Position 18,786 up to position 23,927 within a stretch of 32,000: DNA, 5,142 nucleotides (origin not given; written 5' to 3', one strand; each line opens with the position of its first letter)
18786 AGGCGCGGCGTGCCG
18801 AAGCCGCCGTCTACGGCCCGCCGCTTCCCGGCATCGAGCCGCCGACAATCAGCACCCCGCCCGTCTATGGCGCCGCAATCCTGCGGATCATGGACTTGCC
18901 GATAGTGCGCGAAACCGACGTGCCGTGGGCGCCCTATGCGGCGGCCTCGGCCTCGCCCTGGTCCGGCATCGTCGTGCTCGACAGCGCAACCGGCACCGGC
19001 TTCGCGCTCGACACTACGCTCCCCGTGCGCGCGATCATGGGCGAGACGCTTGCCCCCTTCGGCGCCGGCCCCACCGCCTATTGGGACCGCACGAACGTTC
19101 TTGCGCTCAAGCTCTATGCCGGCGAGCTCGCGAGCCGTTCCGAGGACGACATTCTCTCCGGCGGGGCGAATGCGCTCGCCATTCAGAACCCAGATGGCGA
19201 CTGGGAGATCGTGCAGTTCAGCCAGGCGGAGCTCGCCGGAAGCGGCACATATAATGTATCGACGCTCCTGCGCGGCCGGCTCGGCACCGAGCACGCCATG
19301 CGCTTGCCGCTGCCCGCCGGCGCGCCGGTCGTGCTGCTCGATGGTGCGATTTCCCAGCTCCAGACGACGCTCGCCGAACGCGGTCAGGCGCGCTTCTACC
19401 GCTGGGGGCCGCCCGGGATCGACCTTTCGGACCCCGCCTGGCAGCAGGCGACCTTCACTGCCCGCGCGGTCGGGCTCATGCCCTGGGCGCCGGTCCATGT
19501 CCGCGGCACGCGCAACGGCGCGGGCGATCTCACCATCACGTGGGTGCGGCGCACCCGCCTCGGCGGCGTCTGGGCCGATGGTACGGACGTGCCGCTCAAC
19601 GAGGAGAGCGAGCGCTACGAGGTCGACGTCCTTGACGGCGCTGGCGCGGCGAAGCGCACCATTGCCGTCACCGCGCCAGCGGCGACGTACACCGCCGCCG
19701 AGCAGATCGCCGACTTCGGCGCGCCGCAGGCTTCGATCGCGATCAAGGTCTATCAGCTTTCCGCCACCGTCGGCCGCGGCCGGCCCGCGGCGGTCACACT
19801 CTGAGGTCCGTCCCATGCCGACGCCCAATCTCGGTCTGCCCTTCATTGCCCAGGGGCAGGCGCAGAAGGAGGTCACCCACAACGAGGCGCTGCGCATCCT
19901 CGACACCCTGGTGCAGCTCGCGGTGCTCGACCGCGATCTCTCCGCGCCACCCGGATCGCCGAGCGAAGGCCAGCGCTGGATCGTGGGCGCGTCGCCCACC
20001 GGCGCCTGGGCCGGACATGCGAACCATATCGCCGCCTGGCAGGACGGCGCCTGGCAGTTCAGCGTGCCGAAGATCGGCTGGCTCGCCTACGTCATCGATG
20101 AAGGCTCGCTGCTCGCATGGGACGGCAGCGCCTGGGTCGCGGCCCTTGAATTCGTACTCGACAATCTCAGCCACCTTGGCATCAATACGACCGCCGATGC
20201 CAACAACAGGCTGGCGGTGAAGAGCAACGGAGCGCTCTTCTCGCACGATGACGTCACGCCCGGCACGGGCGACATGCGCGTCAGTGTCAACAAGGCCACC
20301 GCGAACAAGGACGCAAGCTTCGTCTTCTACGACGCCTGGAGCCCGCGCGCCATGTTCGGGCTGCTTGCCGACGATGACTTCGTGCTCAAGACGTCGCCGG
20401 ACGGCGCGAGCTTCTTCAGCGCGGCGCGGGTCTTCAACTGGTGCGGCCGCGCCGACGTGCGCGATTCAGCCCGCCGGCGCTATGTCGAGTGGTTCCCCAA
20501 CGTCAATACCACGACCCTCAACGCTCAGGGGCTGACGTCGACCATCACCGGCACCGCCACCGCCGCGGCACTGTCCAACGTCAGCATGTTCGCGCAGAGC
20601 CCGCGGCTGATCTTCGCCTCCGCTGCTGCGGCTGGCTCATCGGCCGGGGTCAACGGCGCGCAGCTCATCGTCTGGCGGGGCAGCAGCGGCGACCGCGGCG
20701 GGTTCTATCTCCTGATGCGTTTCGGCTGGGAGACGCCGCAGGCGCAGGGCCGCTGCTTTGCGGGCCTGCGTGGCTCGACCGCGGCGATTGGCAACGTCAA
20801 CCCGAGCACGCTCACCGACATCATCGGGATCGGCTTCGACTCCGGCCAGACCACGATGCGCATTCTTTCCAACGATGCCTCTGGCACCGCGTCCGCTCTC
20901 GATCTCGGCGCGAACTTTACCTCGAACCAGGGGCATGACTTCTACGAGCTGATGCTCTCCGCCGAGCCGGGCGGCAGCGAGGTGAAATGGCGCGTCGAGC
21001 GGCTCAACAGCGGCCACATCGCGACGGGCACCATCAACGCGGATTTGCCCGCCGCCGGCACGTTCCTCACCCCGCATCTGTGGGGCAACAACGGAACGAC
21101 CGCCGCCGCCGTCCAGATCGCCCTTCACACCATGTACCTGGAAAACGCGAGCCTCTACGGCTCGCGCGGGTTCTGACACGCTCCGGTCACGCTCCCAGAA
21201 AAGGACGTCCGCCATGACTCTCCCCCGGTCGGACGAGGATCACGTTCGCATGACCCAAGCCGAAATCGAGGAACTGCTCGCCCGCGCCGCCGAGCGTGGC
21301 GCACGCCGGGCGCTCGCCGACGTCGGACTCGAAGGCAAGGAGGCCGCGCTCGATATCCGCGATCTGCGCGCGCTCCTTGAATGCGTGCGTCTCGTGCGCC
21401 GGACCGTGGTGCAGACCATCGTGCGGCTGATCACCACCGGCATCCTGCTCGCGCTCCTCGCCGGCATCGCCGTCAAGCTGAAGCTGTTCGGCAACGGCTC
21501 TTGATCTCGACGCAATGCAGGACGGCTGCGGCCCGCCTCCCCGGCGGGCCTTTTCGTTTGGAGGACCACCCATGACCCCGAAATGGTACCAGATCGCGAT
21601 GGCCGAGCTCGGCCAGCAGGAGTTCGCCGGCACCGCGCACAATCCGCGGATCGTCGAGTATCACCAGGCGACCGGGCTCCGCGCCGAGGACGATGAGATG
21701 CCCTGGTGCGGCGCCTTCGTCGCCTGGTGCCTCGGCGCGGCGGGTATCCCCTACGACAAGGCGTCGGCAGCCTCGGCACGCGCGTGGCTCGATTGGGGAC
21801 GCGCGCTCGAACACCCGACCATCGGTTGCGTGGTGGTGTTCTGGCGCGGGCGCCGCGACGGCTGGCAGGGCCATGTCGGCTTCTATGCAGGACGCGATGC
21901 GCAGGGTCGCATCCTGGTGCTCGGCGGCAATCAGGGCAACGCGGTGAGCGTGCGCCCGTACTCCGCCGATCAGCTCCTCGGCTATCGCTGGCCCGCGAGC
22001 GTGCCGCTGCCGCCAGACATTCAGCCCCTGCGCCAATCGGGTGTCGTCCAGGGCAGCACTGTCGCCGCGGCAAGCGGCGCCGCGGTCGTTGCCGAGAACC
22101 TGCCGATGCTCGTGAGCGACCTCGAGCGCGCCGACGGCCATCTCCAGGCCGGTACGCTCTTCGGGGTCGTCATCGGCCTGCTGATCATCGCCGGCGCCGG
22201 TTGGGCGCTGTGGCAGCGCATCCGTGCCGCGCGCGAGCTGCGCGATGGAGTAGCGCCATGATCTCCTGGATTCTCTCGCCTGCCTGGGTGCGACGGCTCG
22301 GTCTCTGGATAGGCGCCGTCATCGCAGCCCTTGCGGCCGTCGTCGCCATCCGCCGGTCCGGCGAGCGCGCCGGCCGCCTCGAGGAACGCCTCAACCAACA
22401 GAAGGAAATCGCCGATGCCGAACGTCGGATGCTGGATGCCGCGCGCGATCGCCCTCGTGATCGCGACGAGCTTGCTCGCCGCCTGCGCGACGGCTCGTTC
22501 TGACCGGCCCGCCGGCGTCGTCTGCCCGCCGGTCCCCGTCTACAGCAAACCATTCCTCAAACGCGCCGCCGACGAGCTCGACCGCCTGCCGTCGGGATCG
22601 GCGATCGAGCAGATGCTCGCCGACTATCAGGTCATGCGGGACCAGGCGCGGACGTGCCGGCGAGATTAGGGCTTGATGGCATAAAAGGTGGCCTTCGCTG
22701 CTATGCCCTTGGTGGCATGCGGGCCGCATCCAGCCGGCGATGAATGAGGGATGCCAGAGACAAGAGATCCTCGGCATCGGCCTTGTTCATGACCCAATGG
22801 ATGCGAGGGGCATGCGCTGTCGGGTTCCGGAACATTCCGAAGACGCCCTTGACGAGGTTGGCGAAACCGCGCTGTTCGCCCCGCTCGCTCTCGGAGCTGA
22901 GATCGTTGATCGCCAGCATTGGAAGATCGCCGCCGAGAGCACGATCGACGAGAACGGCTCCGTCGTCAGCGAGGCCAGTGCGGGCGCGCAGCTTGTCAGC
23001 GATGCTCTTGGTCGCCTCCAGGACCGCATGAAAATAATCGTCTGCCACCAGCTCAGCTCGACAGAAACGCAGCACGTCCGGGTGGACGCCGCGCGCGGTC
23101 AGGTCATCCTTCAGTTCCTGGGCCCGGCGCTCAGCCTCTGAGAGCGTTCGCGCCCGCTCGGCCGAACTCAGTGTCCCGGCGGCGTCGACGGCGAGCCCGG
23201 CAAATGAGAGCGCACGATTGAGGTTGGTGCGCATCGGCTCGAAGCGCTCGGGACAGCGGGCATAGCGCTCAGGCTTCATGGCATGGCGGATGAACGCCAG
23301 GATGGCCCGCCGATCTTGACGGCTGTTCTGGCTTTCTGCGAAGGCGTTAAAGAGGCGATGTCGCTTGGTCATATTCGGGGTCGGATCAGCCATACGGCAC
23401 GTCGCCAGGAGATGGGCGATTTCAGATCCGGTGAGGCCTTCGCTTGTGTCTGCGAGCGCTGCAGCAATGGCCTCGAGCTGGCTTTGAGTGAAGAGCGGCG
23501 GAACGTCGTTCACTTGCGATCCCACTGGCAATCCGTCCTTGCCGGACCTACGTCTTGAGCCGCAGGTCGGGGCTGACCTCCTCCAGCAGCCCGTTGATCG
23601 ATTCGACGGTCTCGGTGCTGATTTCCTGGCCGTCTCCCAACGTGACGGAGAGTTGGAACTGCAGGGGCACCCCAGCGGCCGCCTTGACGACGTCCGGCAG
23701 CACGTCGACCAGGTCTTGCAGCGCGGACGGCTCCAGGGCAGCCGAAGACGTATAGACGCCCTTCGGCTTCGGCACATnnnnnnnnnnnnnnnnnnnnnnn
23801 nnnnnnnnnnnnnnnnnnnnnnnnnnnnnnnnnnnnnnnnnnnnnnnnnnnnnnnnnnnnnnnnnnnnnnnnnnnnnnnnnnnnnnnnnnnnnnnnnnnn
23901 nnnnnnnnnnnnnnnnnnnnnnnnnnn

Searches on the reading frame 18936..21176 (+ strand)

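Call 75: search_protein_families(library=pfam, proteins=[window:18936-21176:+], max_evalue=0.001)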
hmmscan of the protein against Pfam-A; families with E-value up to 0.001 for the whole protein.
window:18936-21176:+ (746 aa): 1 family
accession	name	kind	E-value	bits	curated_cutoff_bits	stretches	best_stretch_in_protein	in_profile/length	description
PF10983.13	DUF2793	-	9.5e-35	118.8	27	1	315-401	1-87/87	Protein of unknown function (DUF2793)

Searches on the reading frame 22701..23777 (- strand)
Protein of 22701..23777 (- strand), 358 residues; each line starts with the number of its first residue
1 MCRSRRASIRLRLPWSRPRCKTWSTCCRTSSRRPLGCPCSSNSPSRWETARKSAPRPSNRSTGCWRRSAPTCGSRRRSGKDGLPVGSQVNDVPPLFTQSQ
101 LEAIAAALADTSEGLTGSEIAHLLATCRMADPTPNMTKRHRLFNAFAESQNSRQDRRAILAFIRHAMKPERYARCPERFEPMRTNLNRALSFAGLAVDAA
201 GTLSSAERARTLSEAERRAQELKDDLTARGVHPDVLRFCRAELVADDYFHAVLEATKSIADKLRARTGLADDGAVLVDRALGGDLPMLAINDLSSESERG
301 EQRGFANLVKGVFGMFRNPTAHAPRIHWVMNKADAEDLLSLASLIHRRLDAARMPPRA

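Call 8: search_protein_families(library=pfam, proteins=[window:22701-23777:-], max_evalue=0.01)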
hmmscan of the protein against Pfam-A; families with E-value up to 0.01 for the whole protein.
window:22701-23777:- (358 aa): 1 family
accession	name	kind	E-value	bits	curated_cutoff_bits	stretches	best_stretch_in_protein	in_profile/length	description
PF09509.15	Hypoth_Ymh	-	4.6e-40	136.7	25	1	229-349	1-119/119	Protein of unknown function (Hypoth_ymh)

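Call 9: search_protein_families(library=padloc, proteins=[window:22701-23777:-], max_evalue=0.01)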
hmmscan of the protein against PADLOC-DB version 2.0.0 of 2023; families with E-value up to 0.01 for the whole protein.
window:22701-23777:- (358 aa): 3 families
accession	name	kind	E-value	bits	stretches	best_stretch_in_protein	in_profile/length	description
PDLC03987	PD-Lambda-3_B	-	1.5e-82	274.9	1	94-353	5-264/270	-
PDLC03988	PD-Lambda-3_B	-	6e-58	193.9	1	94-307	5-218/222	-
PDLC02412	Aga_HEPN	-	8.4e-15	52.6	1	232-341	255-366/382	Class II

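Call 11: search_protein_families(library=ncbifam, proteins=[window:22701-23777:-], max_evalue=0.01)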
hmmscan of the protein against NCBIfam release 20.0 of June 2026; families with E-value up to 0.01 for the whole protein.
window:22701-23777:- (358 aa): 1 family
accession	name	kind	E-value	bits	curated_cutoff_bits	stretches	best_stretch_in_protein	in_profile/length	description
TIGR02391.1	hypoth_ymh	hypoth_equivalog_domain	3.5e-41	140.2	39.45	1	231-353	1-124/125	TIGR02391 family protein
